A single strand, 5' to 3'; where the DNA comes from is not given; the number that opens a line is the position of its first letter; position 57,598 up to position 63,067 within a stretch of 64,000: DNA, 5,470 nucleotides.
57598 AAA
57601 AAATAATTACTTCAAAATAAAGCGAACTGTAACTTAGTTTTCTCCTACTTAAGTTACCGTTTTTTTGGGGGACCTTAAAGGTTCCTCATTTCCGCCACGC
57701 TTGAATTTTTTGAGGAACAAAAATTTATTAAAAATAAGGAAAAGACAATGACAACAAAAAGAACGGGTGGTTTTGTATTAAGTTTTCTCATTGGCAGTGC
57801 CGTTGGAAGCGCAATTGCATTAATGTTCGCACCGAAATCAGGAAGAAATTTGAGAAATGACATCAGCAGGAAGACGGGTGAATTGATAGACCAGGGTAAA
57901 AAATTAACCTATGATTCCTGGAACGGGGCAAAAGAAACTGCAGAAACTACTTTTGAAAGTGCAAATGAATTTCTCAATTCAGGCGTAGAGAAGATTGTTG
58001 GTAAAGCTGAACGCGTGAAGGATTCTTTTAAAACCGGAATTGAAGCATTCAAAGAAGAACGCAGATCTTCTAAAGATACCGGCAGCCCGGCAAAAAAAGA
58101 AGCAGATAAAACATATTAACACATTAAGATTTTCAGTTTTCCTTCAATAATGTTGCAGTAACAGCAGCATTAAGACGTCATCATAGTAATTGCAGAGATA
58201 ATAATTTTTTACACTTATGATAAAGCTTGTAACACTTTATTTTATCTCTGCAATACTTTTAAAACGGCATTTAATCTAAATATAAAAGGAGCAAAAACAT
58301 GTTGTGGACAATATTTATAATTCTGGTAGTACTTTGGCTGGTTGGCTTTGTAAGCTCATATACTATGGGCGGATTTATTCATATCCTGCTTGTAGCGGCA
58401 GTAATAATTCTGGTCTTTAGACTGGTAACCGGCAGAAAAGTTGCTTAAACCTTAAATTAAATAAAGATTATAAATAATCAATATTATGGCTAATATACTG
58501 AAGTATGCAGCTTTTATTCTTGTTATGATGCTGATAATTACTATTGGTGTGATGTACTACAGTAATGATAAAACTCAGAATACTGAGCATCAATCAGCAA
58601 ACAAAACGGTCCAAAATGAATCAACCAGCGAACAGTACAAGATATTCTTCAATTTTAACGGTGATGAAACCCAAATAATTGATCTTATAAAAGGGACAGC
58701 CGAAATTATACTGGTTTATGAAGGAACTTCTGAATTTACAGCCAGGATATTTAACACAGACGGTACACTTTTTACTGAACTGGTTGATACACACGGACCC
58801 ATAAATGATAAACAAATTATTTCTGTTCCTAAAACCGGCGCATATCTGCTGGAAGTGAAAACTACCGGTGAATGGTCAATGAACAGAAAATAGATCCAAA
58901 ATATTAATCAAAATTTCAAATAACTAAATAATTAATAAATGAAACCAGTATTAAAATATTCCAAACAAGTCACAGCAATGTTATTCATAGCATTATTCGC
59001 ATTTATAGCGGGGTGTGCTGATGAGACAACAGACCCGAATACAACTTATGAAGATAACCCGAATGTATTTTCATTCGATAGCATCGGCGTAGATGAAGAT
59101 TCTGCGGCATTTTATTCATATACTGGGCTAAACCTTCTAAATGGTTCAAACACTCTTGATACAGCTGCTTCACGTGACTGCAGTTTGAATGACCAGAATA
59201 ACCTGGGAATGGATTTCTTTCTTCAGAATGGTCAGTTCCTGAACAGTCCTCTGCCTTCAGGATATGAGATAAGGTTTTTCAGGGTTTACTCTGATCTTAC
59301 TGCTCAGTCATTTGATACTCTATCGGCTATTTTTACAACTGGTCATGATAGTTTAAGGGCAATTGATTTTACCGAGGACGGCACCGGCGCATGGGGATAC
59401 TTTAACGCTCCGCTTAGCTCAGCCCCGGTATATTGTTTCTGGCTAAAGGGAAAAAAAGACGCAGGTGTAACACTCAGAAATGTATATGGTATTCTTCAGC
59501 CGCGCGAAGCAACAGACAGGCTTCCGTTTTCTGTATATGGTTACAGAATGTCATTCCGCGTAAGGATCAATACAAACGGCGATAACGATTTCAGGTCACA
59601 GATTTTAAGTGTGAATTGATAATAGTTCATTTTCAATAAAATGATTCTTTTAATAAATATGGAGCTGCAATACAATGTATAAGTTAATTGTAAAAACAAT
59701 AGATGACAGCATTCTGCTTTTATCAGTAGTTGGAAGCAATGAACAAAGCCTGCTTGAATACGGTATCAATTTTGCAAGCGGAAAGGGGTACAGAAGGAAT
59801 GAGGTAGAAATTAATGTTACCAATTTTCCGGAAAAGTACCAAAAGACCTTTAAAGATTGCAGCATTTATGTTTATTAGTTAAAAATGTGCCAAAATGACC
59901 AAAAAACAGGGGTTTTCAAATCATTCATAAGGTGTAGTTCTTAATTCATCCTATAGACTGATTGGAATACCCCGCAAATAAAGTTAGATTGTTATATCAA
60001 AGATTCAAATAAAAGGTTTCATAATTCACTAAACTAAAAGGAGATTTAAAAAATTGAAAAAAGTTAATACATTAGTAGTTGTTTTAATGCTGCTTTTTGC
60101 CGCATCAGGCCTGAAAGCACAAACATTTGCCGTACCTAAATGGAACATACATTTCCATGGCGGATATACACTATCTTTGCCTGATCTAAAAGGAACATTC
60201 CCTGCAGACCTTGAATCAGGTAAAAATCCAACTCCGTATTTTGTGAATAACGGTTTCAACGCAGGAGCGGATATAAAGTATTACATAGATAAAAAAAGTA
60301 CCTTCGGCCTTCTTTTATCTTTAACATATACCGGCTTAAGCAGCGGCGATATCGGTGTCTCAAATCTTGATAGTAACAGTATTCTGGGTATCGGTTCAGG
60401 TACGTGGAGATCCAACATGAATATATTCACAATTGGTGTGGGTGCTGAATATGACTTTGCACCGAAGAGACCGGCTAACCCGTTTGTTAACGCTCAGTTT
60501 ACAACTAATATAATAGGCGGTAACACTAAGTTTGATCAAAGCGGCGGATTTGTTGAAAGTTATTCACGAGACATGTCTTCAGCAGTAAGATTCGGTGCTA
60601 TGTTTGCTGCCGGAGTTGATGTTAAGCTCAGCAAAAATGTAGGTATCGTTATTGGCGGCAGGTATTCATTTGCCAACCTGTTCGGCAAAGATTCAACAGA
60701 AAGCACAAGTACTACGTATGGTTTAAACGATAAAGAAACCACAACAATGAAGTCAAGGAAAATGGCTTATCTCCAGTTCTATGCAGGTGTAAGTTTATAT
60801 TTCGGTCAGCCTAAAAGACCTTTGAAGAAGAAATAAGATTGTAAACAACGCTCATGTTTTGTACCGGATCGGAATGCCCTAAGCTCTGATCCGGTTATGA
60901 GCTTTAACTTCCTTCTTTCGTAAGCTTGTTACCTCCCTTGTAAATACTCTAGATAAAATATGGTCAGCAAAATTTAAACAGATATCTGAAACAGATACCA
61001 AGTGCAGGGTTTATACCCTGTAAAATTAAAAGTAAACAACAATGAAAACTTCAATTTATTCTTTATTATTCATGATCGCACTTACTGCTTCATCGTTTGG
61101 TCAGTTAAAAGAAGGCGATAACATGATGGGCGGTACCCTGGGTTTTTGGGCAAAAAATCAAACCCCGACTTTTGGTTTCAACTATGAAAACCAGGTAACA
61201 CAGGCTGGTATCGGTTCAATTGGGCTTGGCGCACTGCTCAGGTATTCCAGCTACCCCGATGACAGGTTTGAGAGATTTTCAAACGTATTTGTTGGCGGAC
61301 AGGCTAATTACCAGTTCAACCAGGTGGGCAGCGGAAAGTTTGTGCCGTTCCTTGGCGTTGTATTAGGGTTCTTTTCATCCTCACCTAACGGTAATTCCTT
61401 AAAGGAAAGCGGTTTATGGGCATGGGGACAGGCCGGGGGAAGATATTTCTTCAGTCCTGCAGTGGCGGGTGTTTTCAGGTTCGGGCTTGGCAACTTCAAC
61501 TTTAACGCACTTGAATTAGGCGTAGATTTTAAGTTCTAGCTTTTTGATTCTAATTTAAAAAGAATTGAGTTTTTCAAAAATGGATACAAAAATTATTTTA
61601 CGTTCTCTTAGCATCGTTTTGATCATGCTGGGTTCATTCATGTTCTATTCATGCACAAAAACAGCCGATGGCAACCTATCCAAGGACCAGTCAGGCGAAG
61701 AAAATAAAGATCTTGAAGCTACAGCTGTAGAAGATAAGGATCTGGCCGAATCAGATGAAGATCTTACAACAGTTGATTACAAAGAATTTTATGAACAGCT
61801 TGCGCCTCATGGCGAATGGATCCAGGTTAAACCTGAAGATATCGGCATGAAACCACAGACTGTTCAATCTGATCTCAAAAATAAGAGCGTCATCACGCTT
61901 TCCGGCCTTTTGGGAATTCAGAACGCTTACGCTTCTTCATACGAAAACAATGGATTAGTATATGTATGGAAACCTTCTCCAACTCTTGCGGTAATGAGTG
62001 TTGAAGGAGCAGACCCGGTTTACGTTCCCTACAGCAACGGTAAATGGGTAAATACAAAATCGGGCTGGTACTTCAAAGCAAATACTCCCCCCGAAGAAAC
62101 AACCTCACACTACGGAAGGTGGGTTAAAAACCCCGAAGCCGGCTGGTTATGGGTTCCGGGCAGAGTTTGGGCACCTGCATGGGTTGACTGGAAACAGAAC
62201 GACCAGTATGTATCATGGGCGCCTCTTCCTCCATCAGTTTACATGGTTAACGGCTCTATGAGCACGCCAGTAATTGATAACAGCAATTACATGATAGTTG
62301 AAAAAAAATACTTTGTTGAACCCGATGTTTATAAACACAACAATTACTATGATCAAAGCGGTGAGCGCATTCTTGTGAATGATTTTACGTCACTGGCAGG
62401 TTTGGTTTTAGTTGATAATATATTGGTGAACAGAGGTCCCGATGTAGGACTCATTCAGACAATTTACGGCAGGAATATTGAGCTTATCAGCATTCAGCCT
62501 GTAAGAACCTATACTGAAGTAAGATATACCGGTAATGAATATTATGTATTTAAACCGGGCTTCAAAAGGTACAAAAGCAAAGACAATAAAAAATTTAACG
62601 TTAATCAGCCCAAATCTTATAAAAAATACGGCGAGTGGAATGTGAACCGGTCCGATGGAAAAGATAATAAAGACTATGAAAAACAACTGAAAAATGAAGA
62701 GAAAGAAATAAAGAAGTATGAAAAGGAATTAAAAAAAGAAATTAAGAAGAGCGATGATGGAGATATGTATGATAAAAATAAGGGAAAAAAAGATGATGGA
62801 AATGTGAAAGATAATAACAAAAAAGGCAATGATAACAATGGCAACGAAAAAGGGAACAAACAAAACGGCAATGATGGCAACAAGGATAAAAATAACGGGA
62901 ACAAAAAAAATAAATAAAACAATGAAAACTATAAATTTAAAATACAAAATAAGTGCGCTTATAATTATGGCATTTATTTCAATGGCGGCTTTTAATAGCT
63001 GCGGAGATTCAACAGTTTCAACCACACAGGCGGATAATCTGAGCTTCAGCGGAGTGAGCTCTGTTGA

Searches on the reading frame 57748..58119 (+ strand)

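Call 69: search_protein_families(library=pfam, proteins=[window:57748-58119:+], max_evalue=0.00001)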
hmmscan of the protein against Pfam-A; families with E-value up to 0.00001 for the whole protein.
window:57748-58119:+ (123 aa): 1 family
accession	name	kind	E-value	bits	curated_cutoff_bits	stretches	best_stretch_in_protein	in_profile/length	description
PF12732.12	YtxH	-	8e-18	65.1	37.5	1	11-83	2-70/71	YtxH-like protein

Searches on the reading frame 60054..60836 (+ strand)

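Call 70: search_protein_families(library=pfam, proteins=[window:60054-60836:+], max_evalue=0.00001)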
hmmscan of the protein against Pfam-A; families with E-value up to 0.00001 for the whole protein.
window:60054-60836:+ (260 aa): 2 families
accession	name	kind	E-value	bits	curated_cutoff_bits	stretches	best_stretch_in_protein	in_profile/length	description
PF13568.12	OMP_b-brl_2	-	5.1e-08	33.6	27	1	22-207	2-169/175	Outer membrane protein beta-barrel domain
PF13505.12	OMP_b-brl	-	2.2e-07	31.7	28.7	1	10-211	4-157/175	Outer membrane protein beta-barrel domain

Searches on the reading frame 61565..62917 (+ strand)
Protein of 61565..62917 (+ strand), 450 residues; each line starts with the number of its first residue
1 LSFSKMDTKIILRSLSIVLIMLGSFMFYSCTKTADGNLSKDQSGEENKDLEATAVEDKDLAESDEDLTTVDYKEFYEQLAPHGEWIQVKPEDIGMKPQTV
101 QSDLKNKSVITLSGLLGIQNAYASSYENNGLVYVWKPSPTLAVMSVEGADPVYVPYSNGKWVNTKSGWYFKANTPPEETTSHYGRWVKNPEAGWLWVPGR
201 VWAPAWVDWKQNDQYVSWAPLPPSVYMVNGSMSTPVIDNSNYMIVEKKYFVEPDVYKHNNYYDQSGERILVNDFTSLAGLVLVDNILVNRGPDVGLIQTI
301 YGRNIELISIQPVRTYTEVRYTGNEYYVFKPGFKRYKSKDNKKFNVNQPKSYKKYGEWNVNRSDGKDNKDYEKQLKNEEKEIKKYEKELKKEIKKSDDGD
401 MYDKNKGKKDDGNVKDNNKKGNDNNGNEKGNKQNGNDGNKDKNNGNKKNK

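Call 70: search_protein_families(library=pfam, proteins=[window:61565-62917:+], max_evalue=0.00001)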
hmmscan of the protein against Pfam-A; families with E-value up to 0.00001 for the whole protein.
window:61565-62917:+ (450 aa): 1 family
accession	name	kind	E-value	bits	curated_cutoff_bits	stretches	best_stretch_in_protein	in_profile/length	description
PF20245.3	DUF6600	-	5.7e-22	78.2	27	1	146-224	22-101/102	Family of unknown function (DUF6600)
